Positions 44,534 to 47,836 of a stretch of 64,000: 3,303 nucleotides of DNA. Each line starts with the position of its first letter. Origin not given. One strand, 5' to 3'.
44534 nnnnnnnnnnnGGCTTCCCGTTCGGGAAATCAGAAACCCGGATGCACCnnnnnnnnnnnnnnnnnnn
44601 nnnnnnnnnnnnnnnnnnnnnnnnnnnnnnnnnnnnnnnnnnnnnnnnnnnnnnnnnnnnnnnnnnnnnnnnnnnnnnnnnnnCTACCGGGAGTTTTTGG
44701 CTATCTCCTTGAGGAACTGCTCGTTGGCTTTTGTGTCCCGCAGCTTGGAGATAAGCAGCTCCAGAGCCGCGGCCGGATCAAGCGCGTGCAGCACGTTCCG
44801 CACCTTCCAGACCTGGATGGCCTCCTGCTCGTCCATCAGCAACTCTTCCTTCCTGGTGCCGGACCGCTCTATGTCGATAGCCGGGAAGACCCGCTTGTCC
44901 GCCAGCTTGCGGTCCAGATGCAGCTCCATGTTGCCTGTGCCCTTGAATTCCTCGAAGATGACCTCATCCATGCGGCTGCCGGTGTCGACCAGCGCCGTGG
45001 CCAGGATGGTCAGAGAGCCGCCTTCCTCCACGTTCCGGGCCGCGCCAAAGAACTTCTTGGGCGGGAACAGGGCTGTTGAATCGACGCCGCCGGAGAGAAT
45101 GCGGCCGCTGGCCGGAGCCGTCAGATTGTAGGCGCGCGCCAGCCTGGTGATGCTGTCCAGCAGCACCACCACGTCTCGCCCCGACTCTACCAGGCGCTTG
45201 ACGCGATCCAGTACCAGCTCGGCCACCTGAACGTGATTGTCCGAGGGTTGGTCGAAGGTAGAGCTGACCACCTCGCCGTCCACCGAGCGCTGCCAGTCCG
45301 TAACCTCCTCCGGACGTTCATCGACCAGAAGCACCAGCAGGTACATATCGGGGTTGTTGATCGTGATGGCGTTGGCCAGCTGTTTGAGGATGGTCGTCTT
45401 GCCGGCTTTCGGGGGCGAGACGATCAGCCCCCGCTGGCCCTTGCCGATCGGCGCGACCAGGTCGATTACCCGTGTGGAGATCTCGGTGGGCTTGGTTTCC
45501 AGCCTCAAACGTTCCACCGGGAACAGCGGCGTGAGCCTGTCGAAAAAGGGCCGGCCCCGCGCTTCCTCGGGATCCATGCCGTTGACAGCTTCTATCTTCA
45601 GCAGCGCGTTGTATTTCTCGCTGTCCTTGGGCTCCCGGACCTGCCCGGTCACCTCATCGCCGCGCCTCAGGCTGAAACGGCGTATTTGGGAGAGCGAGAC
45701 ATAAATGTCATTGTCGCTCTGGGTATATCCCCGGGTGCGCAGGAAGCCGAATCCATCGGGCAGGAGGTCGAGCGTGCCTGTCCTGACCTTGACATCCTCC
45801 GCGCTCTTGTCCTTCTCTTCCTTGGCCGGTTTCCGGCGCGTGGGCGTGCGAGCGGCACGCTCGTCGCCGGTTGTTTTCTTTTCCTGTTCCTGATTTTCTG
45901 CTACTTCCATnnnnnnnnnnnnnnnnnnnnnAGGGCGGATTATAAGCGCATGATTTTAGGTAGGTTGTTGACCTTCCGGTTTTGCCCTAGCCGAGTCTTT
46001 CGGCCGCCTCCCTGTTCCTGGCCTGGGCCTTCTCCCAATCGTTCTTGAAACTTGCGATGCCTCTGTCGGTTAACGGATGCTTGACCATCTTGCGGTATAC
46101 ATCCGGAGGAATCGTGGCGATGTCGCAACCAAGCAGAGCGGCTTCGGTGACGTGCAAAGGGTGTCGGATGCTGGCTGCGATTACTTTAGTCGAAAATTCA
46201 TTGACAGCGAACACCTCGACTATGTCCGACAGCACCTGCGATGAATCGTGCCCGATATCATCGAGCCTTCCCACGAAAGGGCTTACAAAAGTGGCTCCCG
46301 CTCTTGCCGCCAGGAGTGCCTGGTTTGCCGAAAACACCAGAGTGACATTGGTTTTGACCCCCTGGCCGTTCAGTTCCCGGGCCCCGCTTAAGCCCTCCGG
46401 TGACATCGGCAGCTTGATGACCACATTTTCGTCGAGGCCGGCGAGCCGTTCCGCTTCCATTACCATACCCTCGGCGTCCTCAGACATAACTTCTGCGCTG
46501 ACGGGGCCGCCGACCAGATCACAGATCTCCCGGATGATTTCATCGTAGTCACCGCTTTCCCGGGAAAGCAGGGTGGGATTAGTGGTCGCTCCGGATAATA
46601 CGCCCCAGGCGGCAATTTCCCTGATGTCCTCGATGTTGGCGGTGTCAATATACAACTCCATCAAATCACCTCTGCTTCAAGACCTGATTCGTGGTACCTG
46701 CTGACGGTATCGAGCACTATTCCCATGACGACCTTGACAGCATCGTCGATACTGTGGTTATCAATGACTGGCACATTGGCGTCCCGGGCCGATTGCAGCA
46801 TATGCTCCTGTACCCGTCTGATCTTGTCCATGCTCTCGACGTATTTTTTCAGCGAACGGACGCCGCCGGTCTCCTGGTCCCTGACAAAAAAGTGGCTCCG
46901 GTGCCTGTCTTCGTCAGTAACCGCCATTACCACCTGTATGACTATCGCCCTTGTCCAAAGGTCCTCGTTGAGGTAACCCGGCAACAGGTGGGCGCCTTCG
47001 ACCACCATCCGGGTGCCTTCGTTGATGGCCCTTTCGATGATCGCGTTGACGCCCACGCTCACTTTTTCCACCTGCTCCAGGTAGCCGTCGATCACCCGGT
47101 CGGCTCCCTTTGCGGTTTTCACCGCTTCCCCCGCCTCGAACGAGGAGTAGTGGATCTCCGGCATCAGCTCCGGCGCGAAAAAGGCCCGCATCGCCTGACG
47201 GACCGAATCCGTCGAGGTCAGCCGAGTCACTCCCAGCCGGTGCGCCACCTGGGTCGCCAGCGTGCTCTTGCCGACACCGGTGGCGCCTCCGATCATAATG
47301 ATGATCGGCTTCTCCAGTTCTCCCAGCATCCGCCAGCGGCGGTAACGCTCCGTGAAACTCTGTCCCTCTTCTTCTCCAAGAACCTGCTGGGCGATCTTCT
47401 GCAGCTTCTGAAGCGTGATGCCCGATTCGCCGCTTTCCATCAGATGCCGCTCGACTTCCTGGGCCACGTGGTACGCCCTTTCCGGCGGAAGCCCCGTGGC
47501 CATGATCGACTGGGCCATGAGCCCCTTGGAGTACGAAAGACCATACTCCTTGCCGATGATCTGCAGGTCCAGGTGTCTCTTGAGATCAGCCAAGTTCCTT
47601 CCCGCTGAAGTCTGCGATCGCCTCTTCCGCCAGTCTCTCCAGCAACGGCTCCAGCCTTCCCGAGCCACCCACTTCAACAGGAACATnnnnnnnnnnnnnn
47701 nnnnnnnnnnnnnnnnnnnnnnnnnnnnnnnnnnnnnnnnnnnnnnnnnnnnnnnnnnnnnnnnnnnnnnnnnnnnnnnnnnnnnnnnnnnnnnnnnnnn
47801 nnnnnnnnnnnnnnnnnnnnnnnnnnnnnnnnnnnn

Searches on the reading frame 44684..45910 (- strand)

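Call 51: search_protein_families(library=pfam, proteins=[window:44684-45910:-], max_evalue=0.0001)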
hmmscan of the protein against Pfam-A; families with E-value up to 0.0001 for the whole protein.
window:44684-45910:- (408 aa): 2 families
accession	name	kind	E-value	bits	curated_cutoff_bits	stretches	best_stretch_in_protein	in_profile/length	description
PF07497.18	Rho_RNA_bind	-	2.8e-32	110.8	27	1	44-115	2-73/73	Rho termination factor, RNA-binding domain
PF00006.31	ATP-synt_ab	-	1.7e-23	83.8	29.5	1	146-350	2-211/213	ATP synthase alpha/beta family, nucleotide-binding domain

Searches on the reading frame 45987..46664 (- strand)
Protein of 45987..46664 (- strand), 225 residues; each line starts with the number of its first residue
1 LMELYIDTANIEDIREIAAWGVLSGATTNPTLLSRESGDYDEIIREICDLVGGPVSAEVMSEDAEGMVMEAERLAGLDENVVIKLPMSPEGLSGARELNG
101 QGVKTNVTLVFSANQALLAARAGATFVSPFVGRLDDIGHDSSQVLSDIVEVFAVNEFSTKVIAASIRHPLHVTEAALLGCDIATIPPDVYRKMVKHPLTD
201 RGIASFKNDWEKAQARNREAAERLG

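Call 51: search_protein_families(library=pfam, proteins=[window:45987-46664:-], max_evalue=0.0001)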
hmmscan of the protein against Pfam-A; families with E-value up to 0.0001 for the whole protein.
window:45987-46664:- (225 aa): 1 family
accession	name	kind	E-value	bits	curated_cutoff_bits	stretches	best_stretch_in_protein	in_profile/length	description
PF00923.25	TAL_FSA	-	1.4e-59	202.2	27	1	4-215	1-283/285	Transaldolase/Fructose-6-phosphate aldolase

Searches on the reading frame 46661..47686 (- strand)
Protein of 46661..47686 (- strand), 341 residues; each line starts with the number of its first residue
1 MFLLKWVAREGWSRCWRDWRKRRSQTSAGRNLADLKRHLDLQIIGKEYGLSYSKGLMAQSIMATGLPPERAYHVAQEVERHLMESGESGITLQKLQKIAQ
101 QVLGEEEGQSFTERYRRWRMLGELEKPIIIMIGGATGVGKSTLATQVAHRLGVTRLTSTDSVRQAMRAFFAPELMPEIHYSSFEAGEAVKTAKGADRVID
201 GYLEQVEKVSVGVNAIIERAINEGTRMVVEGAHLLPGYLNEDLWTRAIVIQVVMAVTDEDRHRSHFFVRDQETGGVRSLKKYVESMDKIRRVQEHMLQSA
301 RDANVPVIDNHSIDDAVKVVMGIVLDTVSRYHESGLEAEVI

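Call 51: search_protein_families(library=pfam, proteins=[window:46661-47686:-], max_evalue=0.0001)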
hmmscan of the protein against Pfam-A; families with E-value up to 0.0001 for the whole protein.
window:46661-47686:- (341 aa): 3 families
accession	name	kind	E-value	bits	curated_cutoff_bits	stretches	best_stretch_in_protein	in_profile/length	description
PF03477.21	ATP-cone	-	3.2e-06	28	25.8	1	53-120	14-84/88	ATP cone domain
PF13671.12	AAA_33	-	6.1e-06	27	27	1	130-229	2-75/143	AAA domain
PF13481.12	AAA_25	-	4.1e-05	23.7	27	0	110-150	16-56/195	AAA domain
